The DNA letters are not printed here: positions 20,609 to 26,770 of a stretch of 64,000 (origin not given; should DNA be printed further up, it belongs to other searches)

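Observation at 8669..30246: Six co-directional genes (~21.6 kb) encode secreted mosaic proteins with four metallophosphoesterase domains and shared unassigned modules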

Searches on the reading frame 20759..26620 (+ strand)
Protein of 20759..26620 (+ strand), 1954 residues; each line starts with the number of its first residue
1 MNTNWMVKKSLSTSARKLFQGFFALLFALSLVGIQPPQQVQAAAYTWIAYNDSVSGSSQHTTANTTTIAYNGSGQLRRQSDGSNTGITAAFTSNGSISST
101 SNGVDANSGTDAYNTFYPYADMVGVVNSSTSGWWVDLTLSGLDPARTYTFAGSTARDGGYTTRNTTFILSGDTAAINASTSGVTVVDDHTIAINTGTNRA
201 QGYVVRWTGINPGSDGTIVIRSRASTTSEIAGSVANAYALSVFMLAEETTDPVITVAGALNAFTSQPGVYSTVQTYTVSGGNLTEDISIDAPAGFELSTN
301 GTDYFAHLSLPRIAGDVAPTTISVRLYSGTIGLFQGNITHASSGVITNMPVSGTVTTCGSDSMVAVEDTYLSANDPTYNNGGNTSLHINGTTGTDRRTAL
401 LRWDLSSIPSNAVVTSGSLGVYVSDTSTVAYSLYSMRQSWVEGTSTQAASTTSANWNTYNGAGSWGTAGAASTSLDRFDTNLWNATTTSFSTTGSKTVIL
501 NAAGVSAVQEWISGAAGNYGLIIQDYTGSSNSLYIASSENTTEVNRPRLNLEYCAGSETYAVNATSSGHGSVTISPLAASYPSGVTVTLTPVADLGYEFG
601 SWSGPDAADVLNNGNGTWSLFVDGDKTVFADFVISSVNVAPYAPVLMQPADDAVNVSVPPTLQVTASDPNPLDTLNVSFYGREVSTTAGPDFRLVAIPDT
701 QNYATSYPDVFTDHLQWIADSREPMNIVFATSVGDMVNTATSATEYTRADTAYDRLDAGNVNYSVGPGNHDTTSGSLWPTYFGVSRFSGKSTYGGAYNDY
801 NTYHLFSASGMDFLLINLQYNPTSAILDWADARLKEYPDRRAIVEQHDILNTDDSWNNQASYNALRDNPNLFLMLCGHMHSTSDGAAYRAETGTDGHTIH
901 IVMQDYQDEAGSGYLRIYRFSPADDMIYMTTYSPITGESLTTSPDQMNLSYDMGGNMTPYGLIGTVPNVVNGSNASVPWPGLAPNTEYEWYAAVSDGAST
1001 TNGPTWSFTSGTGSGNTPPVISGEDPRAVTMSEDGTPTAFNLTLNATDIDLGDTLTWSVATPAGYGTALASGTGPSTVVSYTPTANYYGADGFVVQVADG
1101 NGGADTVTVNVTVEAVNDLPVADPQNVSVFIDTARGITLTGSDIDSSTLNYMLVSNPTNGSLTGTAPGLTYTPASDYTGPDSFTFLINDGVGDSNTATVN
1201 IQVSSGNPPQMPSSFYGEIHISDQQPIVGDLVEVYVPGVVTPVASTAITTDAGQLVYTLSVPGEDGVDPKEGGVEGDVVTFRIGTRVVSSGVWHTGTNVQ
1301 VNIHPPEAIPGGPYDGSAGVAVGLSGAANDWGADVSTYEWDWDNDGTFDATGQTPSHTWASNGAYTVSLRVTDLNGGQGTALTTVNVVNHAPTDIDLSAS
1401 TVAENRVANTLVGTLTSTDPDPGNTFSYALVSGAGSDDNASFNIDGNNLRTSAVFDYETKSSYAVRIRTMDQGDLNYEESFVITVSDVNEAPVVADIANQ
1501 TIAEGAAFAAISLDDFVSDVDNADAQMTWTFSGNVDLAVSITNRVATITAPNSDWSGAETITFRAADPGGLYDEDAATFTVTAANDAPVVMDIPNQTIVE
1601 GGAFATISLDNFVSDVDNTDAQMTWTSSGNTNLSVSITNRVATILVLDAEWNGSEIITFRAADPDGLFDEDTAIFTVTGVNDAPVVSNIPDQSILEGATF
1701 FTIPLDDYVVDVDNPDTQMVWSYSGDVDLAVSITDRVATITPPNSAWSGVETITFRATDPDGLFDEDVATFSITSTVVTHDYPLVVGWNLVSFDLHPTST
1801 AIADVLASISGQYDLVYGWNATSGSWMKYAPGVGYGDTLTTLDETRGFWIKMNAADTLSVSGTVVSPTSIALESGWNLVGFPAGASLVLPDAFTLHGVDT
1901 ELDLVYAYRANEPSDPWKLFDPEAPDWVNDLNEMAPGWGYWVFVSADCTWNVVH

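Call 9: search_protein_families(library=pfam, proteins=[window:20759-26620:+], max_evalue=0.01)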
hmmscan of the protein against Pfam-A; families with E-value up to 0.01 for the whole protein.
window:20759-26620:+ (1954 aa): 6 families
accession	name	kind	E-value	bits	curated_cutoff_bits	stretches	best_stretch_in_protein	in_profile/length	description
PF17963.7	Big_9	-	1.9e-31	109.2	23.6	5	1117-1201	1-88/89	Bacterial Ig domain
PF17892.7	Cadherin_5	-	3e-16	59.5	26.5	2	1016-1114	2-98/98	Cadherin-like domain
PF18911.6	PKD_4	-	3.5e-11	43.4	27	1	1305-1386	3-84/85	PKD domain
PF17803.7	Cadherin_4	-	2.1e-09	38.2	25.1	2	1108-1166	2-65/71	Bacterial cadherin-like domain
PF00028.23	Cadherin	-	3.5e-08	34.2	28.8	1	1401-1479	4-84/93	Cadherin domain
PF00801.26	PKD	-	9.1e-05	22.8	23.5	1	1324-1384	19-78/80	PKD domain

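Call 10: search_protein_families(library=ncbifam, proteins=[window:20759-26620:+], max_evalue=0.01)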
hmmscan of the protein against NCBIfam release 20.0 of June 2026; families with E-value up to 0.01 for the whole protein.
window:20759-26620:+ (1954 aa): 4 families
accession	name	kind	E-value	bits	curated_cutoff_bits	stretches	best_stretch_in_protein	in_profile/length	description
NF012211.1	tand_rpt_95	domain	7.2e-37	125.3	90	4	1030-1125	1-96/98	tandem-95 repeat protein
NF033679.1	DNRLRE_dom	domain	2.6e-17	63.4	34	1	367-551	1-163/164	DNRLRE domain-containing protein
TIGR01965.1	VCBS_repeat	domain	0.0011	19.1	15.5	0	1552-1600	52-96/99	VCBS domain-containing protein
NF008359.0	PRK11148.1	equivalog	0.0031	17.1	225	0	826-884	143-209/275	3',5'-cyclic-AMP phosphodiesterase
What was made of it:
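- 21857..22411 (+): DNRLRE (CBM96-type) domain of P3. NCBIfam NF033679 scores 63.4 bits against a cut-off of 34 (call 10).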

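Call 47: list_cluster_members(proteins=[window:20759-26620:+, window:8669-14842:+, window:14999-20629:+, window:26728-28833:+, window:28935-29531:+, window:29554-30243:+, window:6192-7184:-, window:30787-32202:+, window:33643-34485:+])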
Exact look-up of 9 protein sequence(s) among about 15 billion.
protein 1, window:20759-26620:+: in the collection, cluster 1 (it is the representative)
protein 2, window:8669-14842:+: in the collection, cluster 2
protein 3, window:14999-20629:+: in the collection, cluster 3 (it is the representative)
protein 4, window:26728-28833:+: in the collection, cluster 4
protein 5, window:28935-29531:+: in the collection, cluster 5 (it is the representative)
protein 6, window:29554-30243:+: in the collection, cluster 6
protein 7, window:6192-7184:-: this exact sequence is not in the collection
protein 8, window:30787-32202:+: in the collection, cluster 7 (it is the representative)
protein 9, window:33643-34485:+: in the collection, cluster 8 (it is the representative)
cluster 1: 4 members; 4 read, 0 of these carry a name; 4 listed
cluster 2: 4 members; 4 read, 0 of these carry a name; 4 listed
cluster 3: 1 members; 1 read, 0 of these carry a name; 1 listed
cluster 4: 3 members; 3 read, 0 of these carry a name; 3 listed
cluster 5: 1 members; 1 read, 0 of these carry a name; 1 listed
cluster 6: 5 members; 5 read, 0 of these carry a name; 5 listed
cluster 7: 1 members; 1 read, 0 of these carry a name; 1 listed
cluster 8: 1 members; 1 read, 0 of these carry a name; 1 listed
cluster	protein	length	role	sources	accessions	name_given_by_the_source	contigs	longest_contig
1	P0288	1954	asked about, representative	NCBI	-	-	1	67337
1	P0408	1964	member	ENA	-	-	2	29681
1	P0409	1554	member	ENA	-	-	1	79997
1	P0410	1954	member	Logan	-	-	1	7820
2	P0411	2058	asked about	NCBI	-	-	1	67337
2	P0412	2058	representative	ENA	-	-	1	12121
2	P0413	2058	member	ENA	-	-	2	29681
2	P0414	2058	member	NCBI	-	-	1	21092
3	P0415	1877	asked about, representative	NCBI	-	-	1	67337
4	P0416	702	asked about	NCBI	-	-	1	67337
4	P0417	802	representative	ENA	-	-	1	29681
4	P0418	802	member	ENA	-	-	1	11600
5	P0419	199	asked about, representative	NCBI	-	-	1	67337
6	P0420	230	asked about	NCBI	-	-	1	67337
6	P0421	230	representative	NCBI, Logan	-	-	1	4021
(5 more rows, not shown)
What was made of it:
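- Checked: All six products, with these starts, exist as predicted proteins on a 67,337-bp NCBI contig (call 47).
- P4 homologues differ by one cadherin repeat (call 47).
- Tried and rejected: The proteins were located through list_cluster_members instead (call 47).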
